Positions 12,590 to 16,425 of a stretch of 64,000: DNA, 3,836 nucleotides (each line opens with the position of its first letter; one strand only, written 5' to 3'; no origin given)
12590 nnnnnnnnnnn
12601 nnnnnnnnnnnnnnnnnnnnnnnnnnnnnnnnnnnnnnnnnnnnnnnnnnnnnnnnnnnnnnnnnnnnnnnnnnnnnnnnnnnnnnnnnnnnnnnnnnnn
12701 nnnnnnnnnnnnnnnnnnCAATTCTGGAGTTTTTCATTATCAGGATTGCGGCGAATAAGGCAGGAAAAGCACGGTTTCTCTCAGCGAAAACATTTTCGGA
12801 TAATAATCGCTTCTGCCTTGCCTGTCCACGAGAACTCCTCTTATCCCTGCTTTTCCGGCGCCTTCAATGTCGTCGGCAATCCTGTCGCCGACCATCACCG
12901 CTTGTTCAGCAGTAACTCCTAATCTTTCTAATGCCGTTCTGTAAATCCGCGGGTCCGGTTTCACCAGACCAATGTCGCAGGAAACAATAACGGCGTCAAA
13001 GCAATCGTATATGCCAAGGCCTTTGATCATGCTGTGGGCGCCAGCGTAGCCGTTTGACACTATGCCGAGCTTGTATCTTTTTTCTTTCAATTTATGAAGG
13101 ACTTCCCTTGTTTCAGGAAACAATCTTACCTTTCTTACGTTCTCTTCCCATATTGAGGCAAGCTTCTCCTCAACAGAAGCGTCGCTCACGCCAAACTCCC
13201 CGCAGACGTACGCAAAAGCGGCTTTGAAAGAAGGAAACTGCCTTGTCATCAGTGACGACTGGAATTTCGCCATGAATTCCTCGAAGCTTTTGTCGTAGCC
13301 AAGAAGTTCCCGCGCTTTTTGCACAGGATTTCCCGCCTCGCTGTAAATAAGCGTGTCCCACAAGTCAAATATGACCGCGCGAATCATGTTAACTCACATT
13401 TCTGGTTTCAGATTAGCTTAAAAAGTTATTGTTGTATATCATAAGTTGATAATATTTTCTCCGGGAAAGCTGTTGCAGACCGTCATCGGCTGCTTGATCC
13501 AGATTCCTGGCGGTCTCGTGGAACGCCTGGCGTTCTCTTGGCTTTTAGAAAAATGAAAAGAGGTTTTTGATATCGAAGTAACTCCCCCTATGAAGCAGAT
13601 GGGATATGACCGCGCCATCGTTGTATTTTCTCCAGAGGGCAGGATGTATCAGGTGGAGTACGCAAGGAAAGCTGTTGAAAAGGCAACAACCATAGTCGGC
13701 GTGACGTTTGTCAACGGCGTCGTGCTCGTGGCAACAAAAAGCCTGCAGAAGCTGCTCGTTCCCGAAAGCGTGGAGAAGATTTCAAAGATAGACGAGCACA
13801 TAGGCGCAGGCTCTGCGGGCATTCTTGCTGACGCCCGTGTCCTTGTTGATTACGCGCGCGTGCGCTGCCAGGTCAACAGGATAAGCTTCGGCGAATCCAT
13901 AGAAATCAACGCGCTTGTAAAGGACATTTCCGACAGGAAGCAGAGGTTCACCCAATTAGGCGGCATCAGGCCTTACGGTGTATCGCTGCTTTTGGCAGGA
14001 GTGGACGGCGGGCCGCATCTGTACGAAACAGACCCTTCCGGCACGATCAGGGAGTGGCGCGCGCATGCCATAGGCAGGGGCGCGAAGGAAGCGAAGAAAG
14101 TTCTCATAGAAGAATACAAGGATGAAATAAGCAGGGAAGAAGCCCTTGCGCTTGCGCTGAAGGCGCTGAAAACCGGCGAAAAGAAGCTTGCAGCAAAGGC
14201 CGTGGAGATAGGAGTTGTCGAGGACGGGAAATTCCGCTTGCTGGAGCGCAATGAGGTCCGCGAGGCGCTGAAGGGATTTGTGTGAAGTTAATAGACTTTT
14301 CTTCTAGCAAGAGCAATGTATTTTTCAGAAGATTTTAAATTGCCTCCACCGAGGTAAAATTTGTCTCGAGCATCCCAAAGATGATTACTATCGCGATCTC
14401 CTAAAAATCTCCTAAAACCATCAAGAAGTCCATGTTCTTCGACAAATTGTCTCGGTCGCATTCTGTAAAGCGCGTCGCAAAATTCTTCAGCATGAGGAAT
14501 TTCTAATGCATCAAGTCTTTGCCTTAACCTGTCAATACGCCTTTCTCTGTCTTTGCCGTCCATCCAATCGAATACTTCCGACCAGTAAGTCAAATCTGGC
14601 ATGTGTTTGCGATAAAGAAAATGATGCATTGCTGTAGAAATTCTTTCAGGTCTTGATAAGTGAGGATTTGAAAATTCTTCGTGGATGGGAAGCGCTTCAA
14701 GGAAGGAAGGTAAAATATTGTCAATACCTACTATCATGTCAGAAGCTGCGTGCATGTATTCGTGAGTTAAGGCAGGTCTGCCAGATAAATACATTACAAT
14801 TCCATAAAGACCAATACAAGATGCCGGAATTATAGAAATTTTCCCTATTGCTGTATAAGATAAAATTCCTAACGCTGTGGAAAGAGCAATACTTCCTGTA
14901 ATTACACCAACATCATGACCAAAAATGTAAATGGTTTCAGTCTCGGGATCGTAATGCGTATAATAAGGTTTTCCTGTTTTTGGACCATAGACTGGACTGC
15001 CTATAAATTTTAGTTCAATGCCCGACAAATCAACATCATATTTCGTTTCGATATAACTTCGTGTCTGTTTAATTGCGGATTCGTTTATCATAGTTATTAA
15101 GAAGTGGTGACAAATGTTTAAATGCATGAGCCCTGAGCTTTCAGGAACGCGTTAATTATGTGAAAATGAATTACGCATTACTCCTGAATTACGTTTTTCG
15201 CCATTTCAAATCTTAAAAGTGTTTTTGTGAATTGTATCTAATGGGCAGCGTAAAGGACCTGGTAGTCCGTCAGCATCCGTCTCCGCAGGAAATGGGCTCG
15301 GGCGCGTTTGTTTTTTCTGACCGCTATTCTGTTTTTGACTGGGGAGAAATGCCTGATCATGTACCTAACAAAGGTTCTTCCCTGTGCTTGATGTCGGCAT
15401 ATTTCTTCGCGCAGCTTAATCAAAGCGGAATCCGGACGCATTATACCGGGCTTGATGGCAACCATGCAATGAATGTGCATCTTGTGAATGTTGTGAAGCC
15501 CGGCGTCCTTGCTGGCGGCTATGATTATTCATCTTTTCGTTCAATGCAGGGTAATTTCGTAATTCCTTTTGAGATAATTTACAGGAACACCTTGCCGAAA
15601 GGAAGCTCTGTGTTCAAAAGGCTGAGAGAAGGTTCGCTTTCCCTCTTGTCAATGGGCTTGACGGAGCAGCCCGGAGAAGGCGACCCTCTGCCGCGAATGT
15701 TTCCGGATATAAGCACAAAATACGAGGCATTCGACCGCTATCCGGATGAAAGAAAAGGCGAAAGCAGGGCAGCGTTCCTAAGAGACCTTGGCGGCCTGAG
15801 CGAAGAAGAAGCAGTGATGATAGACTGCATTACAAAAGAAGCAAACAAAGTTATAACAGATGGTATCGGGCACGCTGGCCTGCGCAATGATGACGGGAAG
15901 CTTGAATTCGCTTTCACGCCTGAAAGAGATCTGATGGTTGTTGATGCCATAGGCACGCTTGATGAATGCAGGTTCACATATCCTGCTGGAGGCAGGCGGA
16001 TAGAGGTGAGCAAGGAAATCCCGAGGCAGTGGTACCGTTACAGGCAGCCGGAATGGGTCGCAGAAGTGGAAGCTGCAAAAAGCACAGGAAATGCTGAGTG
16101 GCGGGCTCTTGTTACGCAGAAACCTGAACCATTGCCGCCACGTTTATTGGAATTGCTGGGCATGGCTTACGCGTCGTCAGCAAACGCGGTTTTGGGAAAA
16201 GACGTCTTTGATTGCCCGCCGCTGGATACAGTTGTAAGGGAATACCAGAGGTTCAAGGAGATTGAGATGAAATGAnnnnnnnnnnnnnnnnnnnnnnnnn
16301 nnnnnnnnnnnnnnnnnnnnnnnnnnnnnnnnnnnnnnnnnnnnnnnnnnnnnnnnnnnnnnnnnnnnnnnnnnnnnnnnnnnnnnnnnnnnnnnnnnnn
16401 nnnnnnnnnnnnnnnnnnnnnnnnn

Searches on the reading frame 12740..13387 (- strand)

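Call 69: search_protein_families(library=pfam, proteins=[window:12740-13387:-], max_evalue=0.0001)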
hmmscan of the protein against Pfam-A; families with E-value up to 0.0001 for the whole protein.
window:12740-13387:- (215 aa): 3 families
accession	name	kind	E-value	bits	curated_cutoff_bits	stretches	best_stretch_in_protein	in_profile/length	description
PF00702.32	Hydrolase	-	1.1e-27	98.2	26.4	1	2-181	1-191/191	haloacid dehalogenase-like hydrolase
PF13419.12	HAD_2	-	2.3e-26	93.5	23.8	1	58-186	49-177/178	Haloacid dehalogenase-like hydrolase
PF13242.12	Hydrolase_like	-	9.5e-15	54.7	22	1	143-189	4-50/75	HAD-hyrolase-like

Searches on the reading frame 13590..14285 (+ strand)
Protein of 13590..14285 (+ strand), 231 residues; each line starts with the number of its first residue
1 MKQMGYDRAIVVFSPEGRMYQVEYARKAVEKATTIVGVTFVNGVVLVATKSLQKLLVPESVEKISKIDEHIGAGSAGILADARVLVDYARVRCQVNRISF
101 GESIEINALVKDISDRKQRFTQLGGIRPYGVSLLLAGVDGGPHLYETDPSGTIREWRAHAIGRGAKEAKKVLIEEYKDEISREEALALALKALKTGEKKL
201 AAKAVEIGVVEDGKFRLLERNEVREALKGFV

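Call 69: search_protein_families(library=pfam, proteins=[window:13590-14285:+], max_evalue=0.0001)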
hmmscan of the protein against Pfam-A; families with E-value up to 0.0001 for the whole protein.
window:13590-14285:+ (231 aa): 2 families
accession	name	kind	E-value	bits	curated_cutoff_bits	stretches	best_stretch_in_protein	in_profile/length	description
PF00227.31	Proteasome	-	6e-53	179.8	22.4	1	29-209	1-188/189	Proteasome subunit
PF10584.14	Proteasome_A_N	-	4.3e-11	42.7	27.7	1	6-28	1-23/23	Proteasome subunit A N-terminal signature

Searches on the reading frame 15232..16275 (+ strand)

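Call 13: search_protein_families(library=pfam, proteins=[window:15232-16275:+], max_evalue=0.00001)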
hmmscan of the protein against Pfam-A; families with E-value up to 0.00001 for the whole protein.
window:15232-16275:+ (347 aa): 1 family
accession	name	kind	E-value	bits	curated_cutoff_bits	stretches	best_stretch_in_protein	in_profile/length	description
PF01259.24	SAICAR_synt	-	5.4e-20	72.6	20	1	25-278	20-229/233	SAICAR synthetase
